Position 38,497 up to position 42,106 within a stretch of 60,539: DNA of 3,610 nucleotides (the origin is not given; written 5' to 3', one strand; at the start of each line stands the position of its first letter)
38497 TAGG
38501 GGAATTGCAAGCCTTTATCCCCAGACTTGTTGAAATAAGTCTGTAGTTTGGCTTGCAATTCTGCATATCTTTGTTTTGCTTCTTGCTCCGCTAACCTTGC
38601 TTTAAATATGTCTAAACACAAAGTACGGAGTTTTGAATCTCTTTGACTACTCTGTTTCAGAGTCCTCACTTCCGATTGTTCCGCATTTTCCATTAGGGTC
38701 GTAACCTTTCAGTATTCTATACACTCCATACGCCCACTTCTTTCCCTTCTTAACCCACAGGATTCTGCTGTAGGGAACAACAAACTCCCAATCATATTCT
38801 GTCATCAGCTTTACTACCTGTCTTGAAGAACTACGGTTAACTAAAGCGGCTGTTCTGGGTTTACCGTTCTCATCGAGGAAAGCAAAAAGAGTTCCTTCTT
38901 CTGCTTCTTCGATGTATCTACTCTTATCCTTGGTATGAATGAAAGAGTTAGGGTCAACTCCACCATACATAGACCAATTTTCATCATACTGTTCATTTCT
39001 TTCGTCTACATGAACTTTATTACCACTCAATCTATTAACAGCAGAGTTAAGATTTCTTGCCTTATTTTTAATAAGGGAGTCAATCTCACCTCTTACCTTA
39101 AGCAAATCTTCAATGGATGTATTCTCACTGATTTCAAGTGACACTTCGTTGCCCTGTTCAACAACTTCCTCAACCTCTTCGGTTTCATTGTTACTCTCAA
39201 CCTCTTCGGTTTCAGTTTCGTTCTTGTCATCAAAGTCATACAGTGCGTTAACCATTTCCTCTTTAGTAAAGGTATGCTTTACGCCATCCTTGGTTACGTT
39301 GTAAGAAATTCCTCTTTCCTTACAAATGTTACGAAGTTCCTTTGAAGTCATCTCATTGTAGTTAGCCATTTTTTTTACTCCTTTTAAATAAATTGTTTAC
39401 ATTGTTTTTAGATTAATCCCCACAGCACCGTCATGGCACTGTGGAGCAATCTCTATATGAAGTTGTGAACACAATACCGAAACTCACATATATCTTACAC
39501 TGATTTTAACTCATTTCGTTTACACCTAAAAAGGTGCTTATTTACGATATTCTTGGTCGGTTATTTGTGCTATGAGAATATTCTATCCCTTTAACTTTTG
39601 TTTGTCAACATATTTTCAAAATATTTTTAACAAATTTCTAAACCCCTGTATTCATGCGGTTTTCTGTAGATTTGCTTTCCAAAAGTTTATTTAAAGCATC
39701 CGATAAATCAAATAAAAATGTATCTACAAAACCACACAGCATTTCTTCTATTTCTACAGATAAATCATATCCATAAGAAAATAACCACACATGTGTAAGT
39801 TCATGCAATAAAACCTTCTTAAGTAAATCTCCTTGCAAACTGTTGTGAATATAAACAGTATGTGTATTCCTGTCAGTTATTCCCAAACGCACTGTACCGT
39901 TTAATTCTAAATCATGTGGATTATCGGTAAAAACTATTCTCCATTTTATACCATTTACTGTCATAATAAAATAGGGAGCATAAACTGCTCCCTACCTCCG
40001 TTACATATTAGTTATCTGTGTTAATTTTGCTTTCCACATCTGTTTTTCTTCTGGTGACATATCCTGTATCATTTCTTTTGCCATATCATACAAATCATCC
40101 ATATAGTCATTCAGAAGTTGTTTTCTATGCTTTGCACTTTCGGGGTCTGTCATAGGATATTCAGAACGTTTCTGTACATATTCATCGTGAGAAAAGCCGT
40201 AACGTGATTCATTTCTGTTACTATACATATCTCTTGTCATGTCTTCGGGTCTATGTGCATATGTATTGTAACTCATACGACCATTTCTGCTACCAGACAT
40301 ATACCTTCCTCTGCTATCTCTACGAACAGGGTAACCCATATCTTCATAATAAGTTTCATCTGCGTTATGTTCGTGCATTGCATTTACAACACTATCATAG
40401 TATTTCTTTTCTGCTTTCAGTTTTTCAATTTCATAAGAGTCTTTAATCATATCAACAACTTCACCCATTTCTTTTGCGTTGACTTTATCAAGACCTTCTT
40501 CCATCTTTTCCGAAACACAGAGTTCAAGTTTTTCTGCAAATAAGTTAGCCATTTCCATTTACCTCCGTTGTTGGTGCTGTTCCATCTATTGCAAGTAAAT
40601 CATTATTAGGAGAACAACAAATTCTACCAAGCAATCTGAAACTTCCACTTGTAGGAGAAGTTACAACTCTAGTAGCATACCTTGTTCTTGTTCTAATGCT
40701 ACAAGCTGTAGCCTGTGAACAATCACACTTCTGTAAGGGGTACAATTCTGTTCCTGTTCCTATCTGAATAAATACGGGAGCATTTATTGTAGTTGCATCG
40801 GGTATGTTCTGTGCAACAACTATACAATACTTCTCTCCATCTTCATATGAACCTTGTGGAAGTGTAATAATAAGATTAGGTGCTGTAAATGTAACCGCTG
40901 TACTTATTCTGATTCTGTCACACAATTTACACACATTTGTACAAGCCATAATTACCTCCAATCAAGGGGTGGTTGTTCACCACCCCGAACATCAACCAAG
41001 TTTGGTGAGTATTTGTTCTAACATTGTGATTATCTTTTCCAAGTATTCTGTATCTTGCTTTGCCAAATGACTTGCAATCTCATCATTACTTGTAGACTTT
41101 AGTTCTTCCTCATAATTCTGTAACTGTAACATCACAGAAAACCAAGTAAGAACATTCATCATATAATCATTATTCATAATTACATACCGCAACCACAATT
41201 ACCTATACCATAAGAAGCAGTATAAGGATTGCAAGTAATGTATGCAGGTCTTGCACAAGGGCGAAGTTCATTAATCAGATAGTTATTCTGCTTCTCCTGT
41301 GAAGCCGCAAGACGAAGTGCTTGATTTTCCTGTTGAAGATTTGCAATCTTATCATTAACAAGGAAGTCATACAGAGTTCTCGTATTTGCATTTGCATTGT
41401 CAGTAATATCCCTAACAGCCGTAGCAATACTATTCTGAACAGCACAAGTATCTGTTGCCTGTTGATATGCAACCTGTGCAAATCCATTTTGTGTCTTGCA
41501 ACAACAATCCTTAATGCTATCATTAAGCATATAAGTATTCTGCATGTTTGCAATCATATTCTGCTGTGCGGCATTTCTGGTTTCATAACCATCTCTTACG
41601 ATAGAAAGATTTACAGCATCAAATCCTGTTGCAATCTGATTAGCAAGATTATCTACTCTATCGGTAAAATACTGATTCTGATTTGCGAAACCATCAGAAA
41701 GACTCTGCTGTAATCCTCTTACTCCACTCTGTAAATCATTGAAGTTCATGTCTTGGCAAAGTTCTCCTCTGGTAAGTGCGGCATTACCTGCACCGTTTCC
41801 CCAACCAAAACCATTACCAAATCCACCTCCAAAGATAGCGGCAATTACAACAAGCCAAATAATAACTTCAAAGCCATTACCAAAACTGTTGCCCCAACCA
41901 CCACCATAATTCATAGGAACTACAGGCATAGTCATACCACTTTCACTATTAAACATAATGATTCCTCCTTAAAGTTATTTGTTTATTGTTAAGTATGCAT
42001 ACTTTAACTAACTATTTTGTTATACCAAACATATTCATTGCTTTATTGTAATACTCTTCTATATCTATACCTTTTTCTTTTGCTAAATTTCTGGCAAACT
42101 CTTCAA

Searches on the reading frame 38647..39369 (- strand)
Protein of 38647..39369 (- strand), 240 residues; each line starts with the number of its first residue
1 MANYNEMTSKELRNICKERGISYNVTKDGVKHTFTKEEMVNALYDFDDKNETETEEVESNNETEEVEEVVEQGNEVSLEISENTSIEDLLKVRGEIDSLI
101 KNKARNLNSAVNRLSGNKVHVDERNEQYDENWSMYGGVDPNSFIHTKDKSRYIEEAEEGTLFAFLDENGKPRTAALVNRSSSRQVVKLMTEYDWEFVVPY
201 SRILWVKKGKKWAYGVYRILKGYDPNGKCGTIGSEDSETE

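Call 23: search_protein_families(library=phrogs, proteins=[window:38647-39369:-], max_evalue=0.01)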
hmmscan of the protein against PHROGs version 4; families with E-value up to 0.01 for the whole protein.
window:38647-39369:- (240 aa): 1 family
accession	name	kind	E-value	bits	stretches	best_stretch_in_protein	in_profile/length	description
phrog_2250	-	unknown function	0.002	19.1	1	3-49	127-166/168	-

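Call 82: search_protein_families(library=pfam, proteins=[window:38647-39369:-], max_evalue=0.01)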
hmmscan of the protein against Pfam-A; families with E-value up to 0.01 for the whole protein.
window:38647-39369:- (240 aa): 1 family
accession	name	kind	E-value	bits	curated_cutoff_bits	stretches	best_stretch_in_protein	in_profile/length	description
PF02037.33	SAP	-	0.0013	18.8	23.9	1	3-22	1-20/37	SAP domain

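Call 100: search_solved_structures(query=window:38647-39369:-, max_evalue=1)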
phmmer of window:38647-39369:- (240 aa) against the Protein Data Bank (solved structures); distinct sequences matched with E-value up to 1: 1.
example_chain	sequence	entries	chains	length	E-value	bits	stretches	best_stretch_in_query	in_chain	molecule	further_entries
4mbo_A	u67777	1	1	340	0.54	12.9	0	18-113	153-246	Serine-rich Repeat Adhesion Glycoprotein (Srr1)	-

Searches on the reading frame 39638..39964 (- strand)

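Call 83: search_protein_families(library=pfam, proteins=[window:39638-39964:-], max_evalue=0.01)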
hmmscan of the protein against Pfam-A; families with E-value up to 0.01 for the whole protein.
window:39638-39964:- (108 aa): 2 families
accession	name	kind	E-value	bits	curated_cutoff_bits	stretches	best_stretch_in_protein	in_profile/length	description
PF20573.4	DUF6782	-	0.00012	21.9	27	1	24-69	64-111/241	Putative metallopeptidase family (DUF6782)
PF06114.19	Peptidase_M78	-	0.0016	18.7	22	1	17-67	11-61/123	IrrE N-terminal-like domain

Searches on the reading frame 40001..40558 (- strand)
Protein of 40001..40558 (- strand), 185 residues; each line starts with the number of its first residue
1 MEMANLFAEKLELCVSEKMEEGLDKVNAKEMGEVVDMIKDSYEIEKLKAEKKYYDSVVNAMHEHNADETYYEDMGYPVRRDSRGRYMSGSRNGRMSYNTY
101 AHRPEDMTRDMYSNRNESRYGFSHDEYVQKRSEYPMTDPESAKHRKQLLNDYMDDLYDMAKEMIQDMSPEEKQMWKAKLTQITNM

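Call 23: search_protein_families(library=phrogs, proteins=[window:40001-40558:-], max_evalue=0.01)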
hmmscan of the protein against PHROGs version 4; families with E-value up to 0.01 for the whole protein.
window:40001-40558:- (185 aa): 1 family
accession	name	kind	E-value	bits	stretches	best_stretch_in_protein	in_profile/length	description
phrog_28802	-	unknown function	1.1e-08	36.5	1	17-175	15-179/190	-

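Call 82: search_protein_families(library=pfam, proteins=[window:40001-40558:-], max_evalue=0.01)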
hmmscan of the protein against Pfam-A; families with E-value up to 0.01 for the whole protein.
window:40001-40558:- (185 aa): 0 families

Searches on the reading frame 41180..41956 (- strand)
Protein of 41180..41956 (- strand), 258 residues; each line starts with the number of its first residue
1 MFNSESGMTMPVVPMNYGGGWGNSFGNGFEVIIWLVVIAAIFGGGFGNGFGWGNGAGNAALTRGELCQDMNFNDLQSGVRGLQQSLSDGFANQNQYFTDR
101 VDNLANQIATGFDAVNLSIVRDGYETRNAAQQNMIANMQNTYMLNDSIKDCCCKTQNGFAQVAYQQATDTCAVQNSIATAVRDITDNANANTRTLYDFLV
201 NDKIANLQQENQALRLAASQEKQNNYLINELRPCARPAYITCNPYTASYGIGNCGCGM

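Call 23: search_protein_families(library=phrogs, proteins=[window:41180-41956:-], max_evalue=0.01)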
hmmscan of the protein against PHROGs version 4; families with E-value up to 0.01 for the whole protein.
window:41180-41956:- (258 aa): 1 family
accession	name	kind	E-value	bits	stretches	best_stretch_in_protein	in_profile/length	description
phrog_16490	-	unknown function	2.8e-24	87.3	1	3-230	5-224/286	-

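Call 82: search_protein_families(library=pfam, proteins=[window:41180-41956:-], max_evalue=0.01)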
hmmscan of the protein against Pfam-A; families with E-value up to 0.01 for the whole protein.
window:41180-41956:- (258 aa): 0 families

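Call 99: search_solved_structures(query=window:41180-41956:-, max_evalue=1)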
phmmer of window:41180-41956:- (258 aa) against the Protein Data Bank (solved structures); distinct sequences matched with E-value up to 1: 0.
